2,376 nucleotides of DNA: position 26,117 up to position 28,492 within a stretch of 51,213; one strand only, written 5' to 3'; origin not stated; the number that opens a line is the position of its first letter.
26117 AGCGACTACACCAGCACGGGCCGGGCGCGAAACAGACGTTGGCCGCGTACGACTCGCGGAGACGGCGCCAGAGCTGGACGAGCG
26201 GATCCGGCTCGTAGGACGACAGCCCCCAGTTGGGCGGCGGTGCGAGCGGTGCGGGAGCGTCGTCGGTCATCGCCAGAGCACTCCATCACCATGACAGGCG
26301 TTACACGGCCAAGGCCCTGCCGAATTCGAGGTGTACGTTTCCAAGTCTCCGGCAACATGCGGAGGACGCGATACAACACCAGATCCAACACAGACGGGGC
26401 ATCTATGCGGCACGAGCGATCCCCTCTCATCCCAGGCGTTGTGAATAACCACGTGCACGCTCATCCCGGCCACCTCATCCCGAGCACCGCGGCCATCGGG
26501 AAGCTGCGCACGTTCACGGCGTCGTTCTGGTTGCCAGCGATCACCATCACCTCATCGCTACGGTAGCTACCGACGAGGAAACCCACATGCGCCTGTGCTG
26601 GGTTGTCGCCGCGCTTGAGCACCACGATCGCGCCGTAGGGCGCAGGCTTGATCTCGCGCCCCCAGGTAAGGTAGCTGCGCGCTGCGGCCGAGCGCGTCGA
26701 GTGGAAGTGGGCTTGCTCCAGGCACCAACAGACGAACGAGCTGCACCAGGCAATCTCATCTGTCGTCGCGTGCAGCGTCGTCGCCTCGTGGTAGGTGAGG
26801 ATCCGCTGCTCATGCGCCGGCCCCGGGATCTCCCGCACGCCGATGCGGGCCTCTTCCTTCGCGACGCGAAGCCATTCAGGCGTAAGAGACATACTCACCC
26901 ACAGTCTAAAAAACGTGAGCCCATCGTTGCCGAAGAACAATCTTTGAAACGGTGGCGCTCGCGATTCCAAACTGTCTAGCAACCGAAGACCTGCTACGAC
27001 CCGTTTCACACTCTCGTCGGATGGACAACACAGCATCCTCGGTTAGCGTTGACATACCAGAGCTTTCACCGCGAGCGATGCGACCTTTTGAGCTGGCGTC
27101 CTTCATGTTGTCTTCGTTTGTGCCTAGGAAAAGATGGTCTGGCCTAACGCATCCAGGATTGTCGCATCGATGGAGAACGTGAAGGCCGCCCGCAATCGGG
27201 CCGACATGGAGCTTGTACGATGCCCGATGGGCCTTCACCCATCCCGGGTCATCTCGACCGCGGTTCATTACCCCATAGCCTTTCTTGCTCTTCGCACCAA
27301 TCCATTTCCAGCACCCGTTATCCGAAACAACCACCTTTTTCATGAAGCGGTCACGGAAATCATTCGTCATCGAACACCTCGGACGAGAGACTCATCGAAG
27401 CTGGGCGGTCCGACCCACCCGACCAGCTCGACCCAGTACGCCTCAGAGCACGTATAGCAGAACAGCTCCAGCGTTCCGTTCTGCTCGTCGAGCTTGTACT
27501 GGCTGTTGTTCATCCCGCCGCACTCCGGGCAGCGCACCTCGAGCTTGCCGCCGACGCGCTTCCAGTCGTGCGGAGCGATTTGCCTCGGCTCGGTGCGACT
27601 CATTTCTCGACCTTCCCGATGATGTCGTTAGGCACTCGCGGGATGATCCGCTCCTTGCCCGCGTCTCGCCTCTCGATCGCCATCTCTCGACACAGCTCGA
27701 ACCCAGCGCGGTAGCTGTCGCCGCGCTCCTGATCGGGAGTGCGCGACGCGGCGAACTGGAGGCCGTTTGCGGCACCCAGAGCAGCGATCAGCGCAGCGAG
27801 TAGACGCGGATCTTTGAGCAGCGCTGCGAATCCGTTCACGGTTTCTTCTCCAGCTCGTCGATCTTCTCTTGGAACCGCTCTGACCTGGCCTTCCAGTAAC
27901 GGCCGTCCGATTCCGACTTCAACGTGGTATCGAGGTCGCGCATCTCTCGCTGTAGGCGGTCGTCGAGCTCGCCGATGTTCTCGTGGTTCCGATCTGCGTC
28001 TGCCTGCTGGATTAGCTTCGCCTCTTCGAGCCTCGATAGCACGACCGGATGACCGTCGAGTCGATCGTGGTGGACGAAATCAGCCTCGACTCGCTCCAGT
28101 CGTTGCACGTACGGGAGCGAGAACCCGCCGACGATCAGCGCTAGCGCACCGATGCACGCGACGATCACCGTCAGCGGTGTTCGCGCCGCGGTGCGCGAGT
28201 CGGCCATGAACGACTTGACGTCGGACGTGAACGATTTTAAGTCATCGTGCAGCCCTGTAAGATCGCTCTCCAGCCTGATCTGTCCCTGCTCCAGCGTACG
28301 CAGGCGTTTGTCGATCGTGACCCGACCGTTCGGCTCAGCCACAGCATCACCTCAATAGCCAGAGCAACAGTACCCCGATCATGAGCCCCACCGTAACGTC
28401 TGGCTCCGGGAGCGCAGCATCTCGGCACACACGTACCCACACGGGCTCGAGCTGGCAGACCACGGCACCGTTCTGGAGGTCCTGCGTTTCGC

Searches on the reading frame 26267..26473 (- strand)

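Call 9: search_protein_families(library=pfam, max_evalue=1, proteins=[window:26267-26473:-])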
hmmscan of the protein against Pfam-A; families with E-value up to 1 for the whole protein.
window:26267-26473:- (68 aa): 6 families
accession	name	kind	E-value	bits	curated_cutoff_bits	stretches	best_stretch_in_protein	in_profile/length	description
PF00684.25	DnaJ_CXXCXGXG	-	0.0012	19.5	32.7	1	22-65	15-52/65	DnaJ central domain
PF17302.8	DUF5351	-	0.015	16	27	0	56-65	19-28/29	Family of unknown function (DUF5351)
PF15777.11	Anti-TRAP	-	0.026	14.9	32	0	24-66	12-42/59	Tryptophan RNA-binding attenuator protein inhibitory protein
PF12760.12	Zn_ribbon_IS1595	-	0.13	12.7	25.4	0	23-61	19-44/46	Transposase zinc-ribbon domain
PF20833.2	RNase_E_G_Thio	-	0.28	11.8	26.8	0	25-37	2-14/86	RNase E/G, Thioredoxin-like domain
PF13465.12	zf-H2C2_2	-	0.71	10.8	40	0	53-61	13-21/26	Zinc-finger double domain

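Call 10: search_protein_families(library=phrogs, max_evalue=0.1, proteins=[window:26267-26473:-])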
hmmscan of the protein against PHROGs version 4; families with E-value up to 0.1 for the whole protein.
window:26267-26473:- (68 aa): 4 families
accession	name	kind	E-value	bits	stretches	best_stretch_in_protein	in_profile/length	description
phrog_3931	-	unknown function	0.016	16.3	0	23-32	45-54/59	-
phrog_6060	-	transcription regulation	0.018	16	1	23-65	14-48/61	anti-termination protein Q-like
phrog_6730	-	unknown function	0.027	15.4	1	14-64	34-88/106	-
phrog_127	-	transcription regulation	0.046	14.3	0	20-65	146-171/253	anti-termination protein Q-like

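Call 39: search_protein_families(library=ncbifam, max_evalue=0.1, proteins=[window:26267-26473:-])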
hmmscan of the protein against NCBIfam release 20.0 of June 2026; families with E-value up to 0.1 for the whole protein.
window:26267-26473:- (68 aa): 2 families
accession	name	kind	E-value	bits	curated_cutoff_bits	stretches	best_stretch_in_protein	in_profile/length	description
NF010872.0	PRK14279.1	equivalog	0.0089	15.2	556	1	18-66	186-238/394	molecular chaperone DnaJ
NF058604.1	RtpA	equivalog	0.009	16.1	65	1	24-67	11-36/50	anti-TRAP protein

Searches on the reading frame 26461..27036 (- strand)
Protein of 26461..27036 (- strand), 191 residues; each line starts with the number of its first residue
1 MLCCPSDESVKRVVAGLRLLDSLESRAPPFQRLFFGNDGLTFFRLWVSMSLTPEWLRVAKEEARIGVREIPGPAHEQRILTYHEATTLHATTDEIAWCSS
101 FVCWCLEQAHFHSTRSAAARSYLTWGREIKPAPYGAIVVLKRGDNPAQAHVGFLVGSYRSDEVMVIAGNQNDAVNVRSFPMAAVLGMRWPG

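Call 9: search_protein_families(library=pfam, max_evalue=1, proteins=[window:26461-27036:-])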
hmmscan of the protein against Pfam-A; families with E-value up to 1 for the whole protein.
window:26461-27036:- (191 aa): 1 family
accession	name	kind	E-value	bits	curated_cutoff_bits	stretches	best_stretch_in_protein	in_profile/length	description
PF05257.22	CHAP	-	2e-05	25.5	26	1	93-169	4-81/81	CHAP domain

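Call 10: search_protein_families(library=phrogs, max_evalue=0.1, proteins=[window:26461-27036:-])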
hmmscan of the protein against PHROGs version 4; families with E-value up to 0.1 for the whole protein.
window:26461-27036:- (191 aa): 4 families
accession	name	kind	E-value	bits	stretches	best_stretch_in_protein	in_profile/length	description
phrog_1259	-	tail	2.5e-30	106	1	52-190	988-1129/1179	baseplate hub subunit and tail lysozyme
phrog_9589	-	lysis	9.4e-06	26.7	1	65-173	15-129/281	endolysin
phrog_329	-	tail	0.00085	18.6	1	98-175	563-637/949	minor tail protein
phrog_21357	-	lysis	0.0041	17.6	1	93-181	38-139/225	endolysin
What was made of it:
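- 26461..26892 (-): Endolysin, 143 aa from ATG 26892 (TIGR02594 / CHAP-like), with no signal sequence. CHAP 2e-5 and PHROG endolysin/tail lysozyme families (calls 9-10).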

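Call 39: search_protein_families(library=ncbifam, max_evalue=0.1, proteins=[window:26461-27036:-])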
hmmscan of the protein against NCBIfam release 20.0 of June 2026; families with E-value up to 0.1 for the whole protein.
window:26461-27036:- (191 aa): 1 family
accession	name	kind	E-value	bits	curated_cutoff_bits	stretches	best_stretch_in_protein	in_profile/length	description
TIGR02594.1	TIGR02594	subfamily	8.5e-33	113.5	70.55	1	55-189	2-132/132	TIGR02594 family protein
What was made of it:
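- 26461..26892 (-): TIGR02594 8.5e-33 (call 39).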

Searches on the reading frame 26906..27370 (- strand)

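Call 9: search_protein_families(library=pfam, max_evalue=1, proteins=[window:26906-27370:-])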
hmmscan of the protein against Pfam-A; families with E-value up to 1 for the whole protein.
window:26906-27370:- (154 aa): 7 families
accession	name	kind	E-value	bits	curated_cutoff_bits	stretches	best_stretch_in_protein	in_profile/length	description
PF13392.12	HNH_3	-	2.6e-12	46.6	24.8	1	46-89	2-45/46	HNH endonuclease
PF05551.17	zf-His_Me_endon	-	8.6e-06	26.4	27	1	62-94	64-96/131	Zinc-binding loop region of homing endonuclease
PF04218.19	CENP-B_N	-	3.1e-05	24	21.2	1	119-145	17-43/53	CENP-B N-terminal DNA-binding domain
PF13542.12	HTH_Tnp_ISL3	-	0.0052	16.7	27.4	1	111-147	14-49/51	Helix-turn-helix domain of transposase family ISL3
PF08765.17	Mor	-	0.059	13.8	24.9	1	111-151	59-98/107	Mor transcription activator family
PF13518.12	HTH_28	-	0.14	12.7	25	1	123-144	11-32/52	Helix-turn-helix domain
PF02796.21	HTH_7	-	0.2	12.2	23.8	1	117-143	14-40/45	Helix-turn-helix domain of resolvase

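Call 10: search_protein_families(library=phrogs, max_evalue=0.1, proteins=[window:26906-27370:-])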
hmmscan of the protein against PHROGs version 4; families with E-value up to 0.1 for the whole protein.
window:26906-27370:- (154 aa): 19 families
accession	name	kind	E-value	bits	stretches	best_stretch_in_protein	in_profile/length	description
phrog_1872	-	DNA, RNA and nucleotide metabolism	8.8e-32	111.3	1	4-128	18-145/166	endonuclease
phrog_59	-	DNA, RNA and nucleotide metabolism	2.2e-29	104.1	1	11-153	141-275/423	HNH endonuclease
phrog_826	-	DNA, RNA and nucleotide metabolism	1.5e-27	97.8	1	7-95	72-161/281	HNH endonuclease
phrog_6254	-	DNA, RNA and nucleotide metabolism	4.1e-26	93.1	1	10-145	4-148/154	HNH endonuclease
phrog_3593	-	DNA, RNA and nucleotide metabolism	2.5e-22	80.6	1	4-99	54-147/210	HNH endonuclease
phrog_1492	-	DNA, RNA and nucleotide metabolism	3.5e-14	53.8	1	18-97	78-164/414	HNH endonuclease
phrog_4842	-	DNA, RNA and nucleotide metabolism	5.3e-10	40.3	1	7-81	65-136/154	HNH endonuclease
phrog_20467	-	DNA, RNA and nucleotide metabolism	4.2e-08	34.1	1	106-153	60-107/112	HNH endonuclease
phrog_6156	-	DNA, RNA and nucleotide metabolism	5e-05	23.7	1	95-153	172-230/261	endonuclease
phrog_517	-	DNA, RNA and nucleotide metabolism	0.00015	23.7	1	109-147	86-124/128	HTH DNA binding protein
phrog_99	-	DNA, RNA and nucleotide metabolism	0.00024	21.9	1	19-93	125-206/383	HNH endonuclease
phrog_664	-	DNA, RNA and nucleotide metabolism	0.00064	20.6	1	91-152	71-128/210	DNA binding protein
phrog_29975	-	unknown function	0.002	19.3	1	77-139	7-69/160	-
phrog_5536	-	unknown function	0.0029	18.4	1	108-145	5-42/172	-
phrog_836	-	transcription regulation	0.026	15.7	1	114-149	86-121/133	late transcriptional activator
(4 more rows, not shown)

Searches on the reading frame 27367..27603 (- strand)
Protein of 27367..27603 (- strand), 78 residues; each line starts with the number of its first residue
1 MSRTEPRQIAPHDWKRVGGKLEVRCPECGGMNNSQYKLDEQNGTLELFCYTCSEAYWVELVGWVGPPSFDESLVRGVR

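Call 39: search_protein_families(library=ncbifam, max_evalue=0.1, proteins=[window:27367-27603:-])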
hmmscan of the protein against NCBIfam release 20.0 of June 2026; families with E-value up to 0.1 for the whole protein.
window:27367-27603:- (78 aa): 2 families
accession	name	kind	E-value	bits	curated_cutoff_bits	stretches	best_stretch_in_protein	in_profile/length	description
NF041910.1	HVO_0416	equivalog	0.03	14.2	80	1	11-34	25-46/58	HVO_0416 family zinc finger protein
NF038384.1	zinc_YnfU_fam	subfamily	0.054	13.1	36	1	20-56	14-48/52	YnfU family zinc-binding protein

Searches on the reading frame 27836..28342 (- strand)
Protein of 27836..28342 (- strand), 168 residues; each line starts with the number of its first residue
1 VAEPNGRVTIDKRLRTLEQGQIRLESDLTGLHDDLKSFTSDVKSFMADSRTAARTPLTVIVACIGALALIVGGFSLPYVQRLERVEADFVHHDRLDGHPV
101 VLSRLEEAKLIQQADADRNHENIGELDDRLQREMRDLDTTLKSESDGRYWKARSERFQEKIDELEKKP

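Call 9: search_protein_families(library=pfam, max_evalue=1, proteins=[window:27836-28342:-])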
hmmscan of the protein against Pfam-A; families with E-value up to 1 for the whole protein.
window:27836-28342:- (168 aa): 2 families
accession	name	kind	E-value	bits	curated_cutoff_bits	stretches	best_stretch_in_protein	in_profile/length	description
PF10779.14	XhlA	-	0.00018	22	34.7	2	11-43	17-49/67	Haemolysin XhlA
PF14712.11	Snapin_Pallidin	-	0.14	13.1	29.6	0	10-46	18-54/89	Snapin/Pallidin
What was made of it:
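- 27836..28342 (-): 168-aa coiled-coil/TM/coiled-coil protein with weak XhlA similarity. First gene of the lysis region. Pfam XhlA 1.8e-4, below cutoff (call 9).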

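Call 10: search_protein_families(library=phrogs, max_evalue=0.1, proteins=[window:27836-28342:-])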
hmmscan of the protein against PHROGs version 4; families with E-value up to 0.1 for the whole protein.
window:27836-28342:- (168 aa): 2 families
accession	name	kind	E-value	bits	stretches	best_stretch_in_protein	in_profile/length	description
phrog_937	-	other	0.002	19.4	0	112-168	23-81/115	hemolysin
phrog_12330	-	unknown function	0.026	16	1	83-156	36-105/106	-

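Call 39: search_protein_families(library=ncbifam, max_evalue=0.1, proteins=[window:27836-28342:-])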
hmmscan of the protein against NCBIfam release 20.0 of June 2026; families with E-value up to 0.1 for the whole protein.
window:27836-28342:- (168 aa): 0 families
